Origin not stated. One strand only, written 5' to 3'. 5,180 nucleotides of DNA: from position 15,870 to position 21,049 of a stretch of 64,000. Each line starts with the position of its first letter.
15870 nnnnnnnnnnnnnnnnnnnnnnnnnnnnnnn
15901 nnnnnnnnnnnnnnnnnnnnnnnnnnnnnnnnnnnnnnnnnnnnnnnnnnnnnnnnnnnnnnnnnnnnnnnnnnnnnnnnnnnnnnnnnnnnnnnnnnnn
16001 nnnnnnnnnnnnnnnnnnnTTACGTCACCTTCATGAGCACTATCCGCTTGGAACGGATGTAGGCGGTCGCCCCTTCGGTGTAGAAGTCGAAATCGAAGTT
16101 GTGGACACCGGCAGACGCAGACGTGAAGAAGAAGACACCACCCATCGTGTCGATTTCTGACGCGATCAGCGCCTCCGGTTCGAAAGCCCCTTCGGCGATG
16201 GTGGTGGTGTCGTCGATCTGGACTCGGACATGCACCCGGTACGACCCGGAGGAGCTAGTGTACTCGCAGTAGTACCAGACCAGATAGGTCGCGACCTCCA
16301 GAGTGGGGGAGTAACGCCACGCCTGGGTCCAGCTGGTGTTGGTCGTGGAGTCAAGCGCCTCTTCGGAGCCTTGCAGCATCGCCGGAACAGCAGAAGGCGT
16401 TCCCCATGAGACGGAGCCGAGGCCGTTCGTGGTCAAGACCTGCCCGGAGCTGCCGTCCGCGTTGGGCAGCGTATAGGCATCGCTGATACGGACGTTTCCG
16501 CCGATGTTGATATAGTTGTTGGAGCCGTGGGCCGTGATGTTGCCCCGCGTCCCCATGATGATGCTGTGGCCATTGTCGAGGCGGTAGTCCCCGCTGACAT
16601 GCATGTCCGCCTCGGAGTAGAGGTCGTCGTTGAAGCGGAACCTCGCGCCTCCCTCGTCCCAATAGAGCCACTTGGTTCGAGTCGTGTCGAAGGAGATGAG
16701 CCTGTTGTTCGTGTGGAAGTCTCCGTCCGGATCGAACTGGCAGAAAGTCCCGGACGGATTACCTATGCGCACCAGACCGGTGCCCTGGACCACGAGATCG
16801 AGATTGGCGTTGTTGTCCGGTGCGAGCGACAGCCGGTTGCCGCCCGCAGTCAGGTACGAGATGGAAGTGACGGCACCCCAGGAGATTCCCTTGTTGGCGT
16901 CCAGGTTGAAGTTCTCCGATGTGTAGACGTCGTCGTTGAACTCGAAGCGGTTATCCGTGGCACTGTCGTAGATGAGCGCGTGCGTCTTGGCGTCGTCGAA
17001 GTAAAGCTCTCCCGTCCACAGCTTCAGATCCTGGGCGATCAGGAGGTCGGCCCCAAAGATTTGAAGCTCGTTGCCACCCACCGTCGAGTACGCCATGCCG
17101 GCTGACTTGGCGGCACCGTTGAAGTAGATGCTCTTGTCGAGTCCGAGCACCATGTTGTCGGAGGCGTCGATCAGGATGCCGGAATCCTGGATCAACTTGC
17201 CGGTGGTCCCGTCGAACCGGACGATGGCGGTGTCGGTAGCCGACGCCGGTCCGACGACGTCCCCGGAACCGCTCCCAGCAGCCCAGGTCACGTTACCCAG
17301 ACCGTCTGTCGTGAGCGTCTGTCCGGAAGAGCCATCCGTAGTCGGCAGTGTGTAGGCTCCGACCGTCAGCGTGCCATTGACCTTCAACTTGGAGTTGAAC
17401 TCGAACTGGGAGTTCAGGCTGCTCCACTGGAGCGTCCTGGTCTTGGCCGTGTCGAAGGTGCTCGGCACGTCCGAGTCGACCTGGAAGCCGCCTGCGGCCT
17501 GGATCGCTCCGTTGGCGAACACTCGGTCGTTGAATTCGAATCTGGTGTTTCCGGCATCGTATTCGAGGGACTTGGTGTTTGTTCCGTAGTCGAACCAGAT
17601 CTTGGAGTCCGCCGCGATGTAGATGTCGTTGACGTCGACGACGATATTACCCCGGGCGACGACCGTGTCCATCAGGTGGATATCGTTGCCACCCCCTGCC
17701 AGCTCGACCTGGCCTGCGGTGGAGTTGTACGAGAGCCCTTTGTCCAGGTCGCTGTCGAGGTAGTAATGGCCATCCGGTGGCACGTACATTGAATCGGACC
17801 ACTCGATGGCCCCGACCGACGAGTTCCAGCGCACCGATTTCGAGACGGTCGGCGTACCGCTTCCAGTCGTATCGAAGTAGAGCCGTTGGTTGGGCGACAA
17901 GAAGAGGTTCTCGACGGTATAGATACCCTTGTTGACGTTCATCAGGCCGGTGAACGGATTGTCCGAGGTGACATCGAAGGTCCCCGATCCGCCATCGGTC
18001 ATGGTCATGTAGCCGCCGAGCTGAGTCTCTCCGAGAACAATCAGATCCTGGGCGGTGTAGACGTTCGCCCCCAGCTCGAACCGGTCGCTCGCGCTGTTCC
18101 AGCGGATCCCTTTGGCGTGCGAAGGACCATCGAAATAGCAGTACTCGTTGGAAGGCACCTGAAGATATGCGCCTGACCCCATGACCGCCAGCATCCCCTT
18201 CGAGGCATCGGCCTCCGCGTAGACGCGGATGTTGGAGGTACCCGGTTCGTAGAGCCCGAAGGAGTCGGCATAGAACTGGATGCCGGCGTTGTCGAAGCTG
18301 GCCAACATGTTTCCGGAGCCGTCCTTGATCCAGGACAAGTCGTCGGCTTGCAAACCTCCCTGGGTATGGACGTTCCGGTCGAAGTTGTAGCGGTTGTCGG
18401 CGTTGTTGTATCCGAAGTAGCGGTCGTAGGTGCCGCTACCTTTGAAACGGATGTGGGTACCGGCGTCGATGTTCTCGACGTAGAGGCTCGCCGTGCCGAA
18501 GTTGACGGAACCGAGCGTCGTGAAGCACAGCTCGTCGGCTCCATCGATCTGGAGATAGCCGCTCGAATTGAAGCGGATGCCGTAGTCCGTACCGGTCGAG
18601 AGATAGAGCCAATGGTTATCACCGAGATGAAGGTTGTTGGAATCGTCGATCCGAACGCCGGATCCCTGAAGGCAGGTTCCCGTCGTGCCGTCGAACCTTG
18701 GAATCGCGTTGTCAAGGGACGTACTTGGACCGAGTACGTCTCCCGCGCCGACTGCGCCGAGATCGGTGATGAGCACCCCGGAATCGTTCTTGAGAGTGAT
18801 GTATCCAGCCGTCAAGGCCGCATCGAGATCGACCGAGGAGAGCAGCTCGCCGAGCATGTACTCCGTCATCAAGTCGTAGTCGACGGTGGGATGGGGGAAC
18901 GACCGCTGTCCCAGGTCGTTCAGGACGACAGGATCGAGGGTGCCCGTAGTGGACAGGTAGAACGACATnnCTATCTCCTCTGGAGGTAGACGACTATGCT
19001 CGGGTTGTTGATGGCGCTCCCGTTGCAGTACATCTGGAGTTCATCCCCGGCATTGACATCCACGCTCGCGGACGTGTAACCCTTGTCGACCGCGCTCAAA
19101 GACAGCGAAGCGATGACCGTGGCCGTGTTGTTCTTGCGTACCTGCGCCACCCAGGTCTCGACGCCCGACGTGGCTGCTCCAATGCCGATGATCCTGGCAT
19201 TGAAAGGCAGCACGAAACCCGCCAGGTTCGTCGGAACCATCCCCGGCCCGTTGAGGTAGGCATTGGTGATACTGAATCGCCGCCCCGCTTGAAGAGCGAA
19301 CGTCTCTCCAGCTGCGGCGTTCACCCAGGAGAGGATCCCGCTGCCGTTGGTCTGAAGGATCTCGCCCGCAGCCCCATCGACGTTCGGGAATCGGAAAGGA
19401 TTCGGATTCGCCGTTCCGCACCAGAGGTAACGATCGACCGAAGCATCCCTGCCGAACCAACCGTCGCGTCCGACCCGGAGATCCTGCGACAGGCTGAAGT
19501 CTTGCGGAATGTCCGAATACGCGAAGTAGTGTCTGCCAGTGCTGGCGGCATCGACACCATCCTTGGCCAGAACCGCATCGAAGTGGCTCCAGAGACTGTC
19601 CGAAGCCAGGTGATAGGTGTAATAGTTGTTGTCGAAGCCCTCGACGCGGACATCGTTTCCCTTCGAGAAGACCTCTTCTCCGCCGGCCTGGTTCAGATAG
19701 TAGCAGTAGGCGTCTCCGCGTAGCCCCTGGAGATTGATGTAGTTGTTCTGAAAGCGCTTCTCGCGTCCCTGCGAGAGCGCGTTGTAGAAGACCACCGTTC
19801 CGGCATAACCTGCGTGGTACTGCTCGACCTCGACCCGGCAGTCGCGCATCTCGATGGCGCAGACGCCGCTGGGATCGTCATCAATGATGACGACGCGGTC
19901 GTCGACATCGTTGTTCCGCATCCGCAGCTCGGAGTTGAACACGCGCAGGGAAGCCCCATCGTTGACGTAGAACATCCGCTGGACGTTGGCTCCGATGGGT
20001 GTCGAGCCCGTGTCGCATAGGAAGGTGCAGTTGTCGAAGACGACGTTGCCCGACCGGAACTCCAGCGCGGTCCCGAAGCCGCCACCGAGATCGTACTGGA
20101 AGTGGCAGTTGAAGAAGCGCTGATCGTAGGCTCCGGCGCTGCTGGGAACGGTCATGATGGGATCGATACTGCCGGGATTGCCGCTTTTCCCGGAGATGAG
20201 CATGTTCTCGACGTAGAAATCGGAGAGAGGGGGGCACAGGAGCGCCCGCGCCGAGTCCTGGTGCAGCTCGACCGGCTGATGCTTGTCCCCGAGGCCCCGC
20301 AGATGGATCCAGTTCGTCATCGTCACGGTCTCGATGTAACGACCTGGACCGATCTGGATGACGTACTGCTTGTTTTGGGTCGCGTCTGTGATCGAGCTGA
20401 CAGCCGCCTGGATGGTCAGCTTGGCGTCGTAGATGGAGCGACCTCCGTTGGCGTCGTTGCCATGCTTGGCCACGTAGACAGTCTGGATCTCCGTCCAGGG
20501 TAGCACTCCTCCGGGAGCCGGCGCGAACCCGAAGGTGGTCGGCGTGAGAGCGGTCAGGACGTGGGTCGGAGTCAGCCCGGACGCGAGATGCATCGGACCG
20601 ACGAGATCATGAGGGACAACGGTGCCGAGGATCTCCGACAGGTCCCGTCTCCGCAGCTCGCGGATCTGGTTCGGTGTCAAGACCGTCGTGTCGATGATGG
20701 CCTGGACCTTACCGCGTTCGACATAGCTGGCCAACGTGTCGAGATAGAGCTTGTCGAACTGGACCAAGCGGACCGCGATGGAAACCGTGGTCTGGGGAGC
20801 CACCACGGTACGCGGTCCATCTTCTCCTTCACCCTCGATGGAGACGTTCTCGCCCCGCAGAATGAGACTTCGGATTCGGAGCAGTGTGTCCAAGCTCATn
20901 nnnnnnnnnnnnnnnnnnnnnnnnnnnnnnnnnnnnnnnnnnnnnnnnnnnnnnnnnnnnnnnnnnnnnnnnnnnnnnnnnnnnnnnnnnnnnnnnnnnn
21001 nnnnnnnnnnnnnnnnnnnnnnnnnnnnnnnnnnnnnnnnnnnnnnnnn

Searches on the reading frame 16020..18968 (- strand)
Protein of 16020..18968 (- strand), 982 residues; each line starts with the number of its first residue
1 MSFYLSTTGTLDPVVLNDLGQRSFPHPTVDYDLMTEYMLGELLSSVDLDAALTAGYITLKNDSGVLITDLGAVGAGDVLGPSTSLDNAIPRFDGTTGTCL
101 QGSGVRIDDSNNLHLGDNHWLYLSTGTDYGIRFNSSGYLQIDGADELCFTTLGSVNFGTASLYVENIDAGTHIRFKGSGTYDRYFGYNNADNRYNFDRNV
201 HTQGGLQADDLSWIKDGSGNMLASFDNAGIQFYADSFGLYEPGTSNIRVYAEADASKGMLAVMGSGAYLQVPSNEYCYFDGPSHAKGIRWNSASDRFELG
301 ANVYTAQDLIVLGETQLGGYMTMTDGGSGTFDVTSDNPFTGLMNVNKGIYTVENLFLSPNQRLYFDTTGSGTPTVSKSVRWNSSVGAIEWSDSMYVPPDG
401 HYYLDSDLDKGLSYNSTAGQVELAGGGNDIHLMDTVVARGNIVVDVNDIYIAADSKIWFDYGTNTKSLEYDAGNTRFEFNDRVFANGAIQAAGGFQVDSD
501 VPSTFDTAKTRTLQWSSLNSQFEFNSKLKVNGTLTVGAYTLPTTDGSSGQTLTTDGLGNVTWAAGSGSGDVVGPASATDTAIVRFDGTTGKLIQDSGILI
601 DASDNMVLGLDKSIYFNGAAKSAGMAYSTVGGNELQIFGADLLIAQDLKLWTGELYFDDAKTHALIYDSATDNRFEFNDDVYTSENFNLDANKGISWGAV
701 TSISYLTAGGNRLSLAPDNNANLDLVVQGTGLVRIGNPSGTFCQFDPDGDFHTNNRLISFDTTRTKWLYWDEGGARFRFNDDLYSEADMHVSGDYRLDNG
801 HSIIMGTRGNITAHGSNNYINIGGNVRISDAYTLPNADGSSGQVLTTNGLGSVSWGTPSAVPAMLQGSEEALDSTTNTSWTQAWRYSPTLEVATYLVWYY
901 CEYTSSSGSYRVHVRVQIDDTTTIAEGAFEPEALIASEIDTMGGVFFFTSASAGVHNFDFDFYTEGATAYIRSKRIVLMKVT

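Call 59: search_protein_families(library=phrogs, proteins=[window:16020-18968:-], max_evalue=0.001)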
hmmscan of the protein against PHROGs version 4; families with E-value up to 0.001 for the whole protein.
window:16020-18968:- (982 aa): 1 family
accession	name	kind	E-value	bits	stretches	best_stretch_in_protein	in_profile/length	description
phrog_28473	-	tail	8.1e-06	26.2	0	563-628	149-215/367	tail fiber protein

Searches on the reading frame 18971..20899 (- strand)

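Call 59: search_protein_families(library=phrogs, proteins=[window:18971-20899:-], max_evalue=0.001)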
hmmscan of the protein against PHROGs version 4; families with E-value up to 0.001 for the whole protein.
window:18971-20899:- (642 aa): 3 families
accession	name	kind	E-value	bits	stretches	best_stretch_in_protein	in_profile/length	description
phrog_13163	-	tail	4.6e-06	25.8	1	139-200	243-303/976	baseplate wedge subunit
phrog_17885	-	tail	4.3e-05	22.6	1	139-191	64-111/1002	tail fiber protein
phrog_1469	-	tail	0.00094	17.1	0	139-195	233-286/2607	baseplate wedge subunit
